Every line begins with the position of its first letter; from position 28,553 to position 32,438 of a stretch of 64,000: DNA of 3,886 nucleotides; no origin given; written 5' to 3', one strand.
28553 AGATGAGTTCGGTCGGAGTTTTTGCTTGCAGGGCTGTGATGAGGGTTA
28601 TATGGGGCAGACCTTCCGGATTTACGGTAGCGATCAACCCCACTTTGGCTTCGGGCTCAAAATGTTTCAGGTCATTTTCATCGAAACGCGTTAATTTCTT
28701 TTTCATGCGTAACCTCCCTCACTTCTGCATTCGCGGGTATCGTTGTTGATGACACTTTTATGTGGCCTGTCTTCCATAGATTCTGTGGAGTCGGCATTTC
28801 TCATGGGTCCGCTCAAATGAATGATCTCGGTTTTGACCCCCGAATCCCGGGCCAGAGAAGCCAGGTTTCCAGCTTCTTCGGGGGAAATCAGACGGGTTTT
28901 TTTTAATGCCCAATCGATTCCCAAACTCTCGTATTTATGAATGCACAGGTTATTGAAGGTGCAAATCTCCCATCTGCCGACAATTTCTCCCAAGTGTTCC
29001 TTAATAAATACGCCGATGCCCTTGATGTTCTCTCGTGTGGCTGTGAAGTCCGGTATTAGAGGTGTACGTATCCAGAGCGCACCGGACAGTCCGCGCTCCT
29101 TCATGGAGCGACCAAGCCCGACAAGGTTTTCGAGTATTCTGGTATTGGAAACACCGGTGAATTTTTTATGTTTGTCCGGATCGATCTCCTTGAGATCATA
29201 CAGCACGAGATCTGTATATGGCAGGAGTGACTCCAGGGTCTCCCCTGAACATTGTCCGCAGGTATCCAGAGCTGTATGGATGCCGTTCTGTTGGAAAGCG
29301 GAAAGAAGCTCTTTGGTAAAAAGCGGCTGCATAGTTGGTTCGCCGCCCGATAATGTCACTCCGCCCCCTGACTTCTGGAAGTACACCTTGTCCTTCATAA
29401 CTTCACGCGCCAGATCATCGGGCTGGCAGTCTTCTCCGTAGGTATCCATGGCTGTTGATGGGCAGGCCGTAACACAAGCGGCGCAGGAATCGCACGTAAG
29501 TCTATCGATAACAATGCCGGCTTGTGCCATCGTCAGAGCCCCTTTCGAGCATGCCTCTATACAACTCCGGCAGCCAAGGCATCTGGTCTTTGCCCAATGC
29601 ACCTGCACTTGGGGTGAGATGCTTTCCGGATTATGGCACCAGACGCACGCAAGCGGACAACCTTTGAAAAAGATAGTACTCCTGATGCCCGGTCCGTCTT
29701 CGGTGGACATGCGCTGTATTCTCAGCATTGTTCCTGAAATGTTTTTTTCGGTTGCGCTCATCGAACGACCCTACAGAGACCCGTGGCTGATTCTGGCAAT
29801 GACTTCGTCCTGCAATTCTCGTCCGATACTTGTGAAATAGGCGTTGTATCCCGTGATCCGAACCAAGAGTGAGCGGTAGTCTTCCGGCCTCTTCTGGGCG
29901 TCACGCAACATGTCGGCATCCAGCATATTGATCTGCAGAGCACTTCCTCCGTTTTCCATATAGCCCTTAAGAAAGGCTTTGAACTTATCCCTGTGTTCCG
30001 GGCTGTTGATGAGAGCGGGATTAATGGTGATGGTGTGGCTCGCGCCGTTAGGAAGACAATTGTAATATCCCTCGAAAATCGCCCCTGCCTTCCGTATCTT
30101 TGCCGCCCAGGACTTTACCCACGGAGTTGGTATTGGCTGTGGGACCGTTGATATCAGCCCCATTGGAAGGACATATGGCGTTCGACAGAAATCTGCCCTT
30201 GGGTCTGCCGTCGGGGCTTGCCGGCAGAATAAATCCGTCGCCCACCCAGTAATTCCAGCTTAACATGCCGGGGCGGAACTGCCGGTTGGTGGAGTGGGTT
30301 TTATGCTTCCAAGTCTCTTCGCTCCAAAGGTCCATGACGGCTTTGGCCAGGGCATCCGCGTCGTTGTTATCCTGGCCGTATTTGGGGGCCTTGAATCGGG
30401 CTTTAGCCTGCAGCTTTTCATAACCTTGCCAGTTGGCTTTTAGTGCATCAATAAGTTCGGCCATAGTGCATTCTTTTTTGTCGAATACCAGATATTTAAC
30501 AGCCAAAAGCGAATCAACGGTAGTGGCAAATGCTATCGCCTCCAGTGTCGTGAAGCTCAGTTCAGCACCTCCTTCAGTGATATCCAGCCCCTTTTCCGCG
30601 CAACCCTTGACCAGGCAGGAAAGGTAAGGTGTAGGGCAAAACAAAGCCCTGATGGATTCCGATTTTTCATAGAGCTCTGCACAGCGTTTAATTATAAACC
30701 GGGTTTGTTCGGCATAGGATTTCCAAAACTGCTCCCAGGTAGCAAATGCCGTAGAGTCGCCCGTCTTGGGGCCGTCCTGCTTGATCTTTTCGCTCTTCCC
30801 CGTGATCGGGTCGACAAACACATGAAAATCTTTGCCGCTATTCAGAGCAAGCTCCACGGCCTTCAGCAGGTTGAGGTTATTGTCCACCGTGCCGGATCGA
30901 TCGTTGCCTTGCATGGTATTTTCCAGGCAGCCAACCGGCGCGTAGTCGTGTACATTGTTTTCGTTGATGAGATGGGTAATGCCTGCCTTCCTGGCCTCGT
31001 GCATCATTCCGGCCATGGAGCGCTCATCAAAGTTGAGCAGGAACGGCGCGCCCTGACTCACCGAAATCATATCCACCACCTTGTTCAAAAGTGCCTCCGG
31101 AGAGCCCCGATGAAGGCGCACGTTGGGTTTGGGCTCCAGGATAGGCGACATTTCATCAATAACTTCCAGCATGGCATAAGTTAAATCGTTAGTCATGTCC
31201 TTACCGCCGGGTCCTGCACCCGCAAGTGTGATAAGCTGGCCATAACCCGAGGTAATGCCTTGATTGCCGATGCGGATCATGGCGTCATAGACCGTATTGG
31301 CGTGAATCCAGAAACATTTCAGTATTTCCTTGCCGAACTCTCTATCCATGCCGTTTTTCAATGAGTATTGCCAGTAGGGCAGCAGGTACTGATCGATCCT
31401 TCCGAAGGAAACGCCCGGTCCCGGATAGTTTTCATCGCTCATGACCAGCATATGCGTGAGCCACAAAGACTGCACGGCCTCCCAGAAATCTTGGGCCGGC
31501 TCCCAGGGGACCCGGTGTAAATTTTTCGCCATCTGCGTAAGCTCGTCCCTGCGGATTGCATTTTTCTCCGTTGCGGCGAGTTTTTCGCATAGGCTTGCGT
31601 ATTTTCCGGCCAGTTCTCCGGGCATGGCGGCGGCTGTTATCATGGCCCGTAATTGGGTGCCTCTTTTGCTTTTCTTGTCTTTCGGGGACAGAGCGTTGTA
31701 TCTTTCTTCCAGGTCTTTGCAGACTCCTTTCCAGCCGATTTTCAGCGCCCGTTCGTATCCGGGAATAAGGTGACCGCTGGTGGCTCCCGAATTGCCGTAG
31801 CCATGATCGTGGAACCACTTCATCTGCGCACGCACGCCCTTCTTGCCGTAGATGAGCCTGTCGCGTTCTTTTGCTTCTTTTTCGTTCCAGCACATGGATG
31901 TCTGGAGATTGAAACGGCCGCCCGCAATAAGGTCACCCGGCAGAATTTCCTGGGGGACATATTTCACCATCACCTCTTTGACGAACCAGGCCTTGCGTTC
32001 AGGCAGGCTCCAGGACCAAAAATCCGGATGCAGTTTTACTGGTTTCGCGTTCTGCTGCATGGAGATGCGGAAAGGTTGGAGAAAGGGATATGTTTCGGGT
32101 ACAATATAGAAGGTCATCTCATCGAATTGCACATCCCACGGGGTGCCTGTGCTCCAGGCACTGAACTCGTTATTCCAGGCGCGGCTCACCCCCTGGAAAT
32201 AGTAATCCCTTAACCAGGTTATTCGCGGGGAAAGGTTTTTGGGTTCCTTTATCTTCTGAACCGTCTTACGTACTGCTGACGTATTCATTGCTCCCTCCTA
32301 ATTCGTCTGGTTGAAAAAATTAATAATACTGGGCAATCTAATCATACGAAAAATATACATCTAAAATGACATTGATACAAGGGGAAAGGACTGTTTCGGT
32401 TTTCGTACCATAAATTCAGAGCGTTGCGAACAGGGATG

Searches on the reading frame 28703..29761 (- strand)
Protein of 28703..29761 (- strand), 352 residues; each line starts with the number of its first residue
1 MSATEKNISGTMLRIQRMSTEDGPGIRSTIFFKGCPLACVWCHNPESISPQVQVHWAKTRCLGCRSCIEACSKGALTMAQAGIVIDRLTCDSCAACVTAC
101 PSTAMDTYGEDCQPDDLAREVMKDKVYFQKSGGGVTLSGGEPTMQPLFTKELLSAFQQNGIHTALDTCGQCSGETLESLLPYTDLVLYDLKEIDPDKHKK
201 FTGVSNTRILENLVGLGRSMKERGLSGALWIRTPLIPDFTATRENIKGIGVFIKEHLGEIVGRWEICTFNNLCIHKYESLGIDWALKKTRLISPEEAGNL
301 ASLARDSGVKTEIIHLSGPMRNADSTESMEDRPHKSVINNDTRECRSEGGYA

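Call 92: search_protein_families(library=pfam, proteins=[window:28703-29761:-], max_evalue=0.00001)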
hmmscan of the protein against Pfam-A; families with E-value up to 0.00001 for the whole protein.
window:28703-29761:- (352 aa): 6 families
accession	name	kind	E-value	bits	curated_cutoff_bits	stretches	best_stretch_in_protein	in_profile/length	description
PF04055.27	Radical_SAM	-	8.7e-15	55.7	29.5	1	30-240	2-155/166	Radical SAM superfamily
PF13353.11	Fer4_12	-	5.3e-11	43.4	22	0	22-57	2-37/137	4Fe-4S single cluster domain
PF12837.12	Fer4_6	-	1.2e-07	31.8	25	0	54-76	2-24/24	4Fe-4S binding domain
PF12838.12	Fer4_7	-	4.3e-07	30.7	27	1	60-104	1-52/52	4Fe-4S dicluster domain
PF13237.11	Fer4_10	-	1.6e-06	28.4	25.5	0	58-101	6-53/53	4Fe-4S dicluster domain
PF00037.32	Fer4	-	4.4e-06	26.7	21.1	0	83-102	1-20/24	4Fe-4S binding domain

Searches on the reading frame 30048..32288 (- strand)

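Call 92: search_protein_families(library=pfam, proteins=[window:30048-32288:-], max_evalue=0.00001)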
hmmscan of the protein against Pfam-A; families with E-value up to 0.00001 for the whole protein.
window:30048-32288:- (746 aa): 1 family
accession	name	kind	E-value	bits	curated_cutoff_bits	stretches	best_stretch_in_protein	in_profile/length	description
PF02901.20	PFL-like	-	2.6e-121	406.8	24.3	1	169-679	155-641/647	Pyruvate formate lyase-like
